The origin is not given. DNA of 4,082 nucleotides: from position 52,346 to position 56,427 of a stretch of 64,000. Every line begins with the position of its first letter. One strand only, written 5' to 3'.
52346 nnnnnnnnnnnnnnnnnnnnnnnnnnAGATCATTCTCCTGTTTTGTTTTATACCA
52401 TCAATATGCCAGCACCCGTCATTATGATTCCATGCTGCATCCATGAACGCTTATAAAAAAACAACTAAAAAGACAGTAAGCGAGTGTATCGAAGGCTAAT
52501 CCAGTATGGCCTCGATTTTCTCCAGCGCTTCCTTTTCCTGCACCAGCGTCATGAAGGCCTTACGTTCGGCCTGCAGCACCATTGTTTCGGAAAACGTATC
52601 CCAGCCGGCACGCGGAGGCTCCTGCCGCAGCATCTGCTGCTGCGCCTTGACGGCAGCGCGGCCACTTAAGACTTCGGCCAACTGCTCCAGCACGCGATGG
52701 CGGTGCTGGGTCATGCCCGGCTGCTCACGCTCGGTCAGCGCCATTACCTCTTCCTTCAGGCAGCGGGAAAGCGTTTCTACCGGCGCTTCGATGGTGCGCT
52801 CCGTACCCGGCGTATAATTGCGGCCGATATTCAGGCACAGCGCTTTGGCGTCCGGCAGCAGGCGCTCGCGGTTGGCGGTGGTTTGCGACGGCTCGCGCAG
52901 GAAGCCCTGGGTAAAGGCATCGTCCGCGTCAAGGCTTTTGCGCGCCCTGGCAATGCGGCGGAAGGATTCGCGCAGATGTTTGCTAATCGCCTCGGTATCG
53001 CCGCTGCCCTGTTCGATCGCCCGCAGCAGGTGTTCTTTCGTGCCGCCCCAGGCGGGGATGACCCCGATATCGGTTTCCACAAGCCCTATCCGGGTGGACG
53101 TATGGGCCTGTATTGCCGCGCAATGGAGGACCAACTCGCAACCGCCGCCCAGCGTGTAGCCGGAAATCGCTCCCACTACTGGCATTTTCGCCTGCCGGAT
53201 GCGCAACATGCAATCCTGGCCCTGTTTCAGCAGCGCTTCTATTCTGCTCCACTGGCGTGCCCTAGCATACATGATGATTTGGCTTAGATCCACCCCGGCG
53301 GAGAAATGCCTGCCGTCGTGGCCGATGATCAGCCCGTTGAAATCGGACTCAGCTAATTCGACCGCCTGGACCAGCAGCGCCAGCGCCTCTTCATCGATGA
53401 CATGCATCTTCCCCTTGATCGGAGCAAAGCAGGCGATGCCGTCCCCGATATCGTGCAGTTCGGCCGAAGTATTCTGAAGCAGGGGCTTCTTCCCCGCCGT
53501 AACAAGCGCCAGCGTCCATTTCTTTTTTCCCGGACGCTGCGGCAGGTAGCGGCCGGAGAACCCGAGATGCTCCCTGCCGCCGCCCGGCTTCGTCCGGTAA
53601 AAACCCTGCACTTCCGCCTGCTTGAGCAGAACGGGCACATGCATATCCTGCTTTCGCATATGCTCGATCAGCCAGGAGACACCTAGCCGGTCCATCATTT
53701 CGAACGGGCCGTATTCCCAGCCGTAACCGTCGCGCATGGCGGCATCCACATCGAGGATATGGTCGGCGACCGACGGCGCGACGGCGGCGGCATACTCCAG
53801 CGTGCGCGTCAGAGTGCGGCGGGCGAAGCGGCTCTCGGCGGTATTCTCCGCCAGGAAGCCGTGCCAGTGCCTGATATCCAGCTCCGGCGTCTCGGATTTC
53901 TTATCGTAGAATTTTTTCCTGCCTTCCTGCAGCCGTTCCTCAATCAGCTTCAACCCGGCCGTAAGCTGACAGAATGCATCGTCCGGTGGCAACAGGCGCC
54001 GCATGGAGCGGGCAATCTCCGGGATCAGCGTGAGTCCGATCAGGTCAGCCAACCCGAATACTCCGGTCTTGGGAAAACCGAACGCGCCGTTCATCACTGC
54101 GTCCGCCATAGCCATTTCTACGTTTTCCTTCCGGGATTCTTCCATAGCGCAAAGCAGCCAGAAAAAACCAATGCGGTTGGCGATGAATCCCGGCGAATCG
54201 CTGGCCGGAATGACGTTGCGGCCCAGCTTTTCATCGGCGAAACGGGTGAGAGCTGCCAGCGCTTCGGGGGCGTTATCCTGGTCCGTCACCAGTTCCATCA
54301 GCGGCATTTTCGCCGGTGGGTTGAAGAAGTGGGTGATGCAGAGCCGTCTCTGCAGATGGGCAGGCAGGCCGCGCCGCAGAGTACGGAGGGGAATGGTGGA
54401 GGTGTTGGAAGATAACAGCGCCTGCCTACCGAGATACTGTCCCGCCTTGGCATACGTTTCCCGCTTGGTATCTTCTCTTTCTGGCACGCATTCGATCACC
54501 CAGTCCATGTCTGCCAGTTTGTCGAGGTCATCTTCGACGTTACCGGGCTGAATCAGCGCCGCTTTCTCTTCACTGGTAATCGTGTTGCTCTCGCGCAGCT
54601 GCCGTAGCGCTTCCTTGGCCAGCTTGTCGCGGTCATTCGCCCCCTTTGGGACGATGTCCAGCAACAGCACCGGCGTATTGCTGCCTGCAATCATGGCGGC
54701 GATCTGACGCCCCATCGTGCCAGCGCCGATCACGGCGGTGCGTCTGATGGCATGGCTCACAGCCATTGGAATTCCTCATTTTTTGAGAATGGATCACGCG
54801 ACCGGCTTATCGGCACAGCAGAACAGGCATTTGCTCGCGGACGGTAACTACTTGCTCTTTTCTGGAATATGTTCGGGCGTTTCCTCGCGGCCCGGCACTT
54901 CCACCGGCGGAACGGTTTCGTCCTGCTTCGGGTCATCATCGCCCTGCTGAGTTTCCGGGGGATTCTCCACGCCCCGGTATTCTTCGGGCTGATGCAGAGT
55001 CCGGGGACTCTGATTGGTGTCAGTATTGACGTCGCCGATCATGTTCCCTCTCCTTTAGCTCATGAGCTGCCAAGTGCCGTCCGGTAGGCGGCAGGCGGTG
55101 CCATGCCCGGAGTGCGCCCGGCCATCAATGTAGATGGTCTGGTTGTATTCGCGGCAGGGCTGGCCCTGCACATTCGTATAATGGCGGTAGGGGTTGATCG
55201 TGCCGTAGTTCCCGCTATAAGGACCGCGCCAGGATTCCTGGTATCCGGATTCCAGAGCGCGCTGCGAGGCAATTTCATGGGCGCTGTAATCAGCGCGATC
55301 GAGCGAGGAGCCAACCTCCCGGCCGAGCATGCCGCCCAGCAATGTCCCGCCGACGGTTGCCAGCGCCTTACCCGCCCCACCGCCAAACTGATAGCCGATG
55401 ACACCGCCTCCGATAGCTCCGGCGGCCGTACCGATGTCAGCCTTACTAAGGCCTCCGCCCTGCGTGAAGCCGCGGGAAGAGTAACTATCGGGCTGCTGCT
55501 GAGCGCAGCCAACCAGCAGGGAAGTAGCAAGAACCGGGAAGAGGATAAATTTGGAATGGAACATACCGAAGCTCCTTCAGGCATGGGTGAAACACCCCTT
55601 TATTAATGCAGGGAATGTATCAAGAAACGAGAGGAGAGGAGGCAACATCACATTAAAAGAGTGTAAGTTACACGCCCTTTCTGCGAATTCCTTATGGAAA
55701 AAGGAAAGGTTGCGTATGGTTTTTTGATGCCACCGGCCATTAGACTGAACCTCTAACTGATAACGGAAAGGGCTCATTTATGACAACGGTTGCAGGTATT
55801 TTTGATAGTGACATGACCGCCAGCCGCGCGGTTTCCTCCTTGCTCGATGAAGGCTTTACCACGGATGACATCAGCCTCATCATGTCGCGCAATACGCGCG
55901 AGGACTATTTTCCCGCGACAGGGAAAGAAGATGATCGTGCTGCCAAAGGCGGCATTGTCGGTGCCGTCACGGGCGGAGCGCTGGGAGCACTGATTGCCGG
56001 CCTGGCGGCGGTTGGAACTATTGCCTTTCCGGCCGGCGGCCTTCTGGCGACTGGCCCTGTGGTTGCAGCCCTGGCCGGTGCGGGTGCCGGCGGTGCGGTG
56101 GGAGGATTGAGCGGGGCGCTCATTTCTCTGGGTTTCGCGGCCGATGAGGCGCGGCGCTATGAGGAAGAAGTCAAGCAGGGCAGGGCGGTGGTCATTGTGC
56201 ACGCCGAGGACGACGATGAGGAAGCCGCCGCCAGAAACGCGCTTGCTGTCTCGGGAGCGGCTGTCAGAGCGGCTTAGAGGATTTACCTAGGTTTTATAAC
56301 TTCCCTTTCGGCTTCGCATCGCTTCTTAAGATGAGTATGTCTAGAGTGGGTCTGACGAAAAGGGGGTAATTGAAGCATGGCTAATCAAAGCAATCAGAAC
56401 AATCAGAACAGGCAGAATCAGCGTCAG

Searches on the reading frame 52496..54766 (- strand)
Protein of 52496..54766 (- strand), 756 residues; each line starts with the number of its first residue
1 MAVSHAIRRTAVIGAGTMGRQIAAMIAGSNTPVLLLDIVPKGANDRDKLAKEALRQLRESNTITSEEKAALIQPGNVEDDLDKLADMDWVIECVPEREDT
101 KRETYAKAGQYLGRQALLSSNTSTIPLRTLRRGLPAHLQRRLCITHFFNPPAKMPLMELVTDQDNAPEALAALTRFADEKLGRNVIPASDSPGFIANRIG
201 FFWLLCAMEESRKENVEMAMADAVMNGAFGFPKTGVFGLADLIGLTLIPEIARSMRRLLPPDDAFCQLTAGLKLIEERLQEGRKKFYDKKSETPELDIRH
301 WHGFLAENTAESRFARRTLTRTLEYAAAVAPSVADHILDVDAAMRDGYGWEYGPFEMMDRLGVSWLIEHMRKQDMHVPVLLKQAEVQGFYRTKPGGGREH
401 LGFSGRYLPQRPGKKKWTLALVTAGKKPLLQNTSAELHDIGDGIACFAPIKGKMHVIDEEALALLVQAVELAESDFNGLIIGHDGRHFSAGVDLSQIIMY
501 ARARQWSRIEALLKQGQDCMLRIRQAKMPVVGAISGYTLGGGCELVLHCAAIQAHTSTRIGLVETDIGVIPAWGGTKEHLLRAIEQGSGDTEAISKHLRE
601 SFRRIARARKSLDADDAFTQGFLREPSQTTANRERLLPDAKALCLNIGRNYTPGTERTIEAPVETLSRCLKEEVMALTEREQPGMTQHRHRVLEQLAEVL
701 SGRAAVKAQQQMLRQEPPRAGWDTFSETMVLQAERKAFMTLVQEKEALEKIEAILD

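Call 11: search_protein_families(library=pfam, proteins=[window:52496-54766:-])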
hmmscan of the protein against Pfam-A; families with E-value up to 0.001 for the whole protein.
window:52496-54766:- (756 aa): 4 families
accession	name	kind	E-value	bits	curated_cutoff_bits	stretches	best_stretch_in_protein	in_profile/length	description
PF02737.24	3HCDH_N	-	3.2e-41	141.7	22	1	10-190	2-179/180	3-hydroxyacyl-CoA dehydrogenase, NAD binding domain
PF00725.27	3HCDH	-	8.4e-18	65.1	22.1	2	193-271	1-79/97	3-hydroxyacyl-CoA dehydrogenase, C-terminal domain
PF00378.25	ECH_1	-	6.9e-17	62.1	27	1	457-577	20-138/251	Enoyl-CoA hydratase/isomerase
PF16113.10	ECH_2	-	1e-11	45.4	27.2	1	479-576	39-136/335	Enoyl-CoA hydratase/isomerase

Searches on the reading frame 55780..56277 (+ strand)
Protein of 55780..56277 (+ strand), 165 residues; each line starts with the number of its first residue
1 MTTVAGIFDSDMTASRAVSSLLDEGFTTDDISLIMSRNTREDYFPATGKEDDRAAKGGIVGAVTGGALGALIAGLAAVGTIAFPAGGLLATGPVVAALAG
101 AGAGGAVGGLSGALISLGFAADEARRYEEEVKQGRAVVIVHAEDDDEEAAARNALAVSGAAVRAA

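Call 11: search_protein_families(library=pfam, proteins=[window:55780-56277:+])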
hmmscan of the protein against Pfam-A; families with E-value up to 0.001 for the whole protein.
window:55780-56277:+ (165 aa): 2 families
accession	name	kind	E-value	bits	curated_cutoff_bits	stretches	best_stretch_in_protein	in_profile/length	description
PF11181.13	YflT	-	4.5e-07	30.7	26.2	0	4-43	2-41/99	Heat induced stress protein YflT domain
PF06897.17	DUF1269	-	6e-05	23.7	26.9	1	84-153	9-74/100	Protein of unknown function (DUF1269)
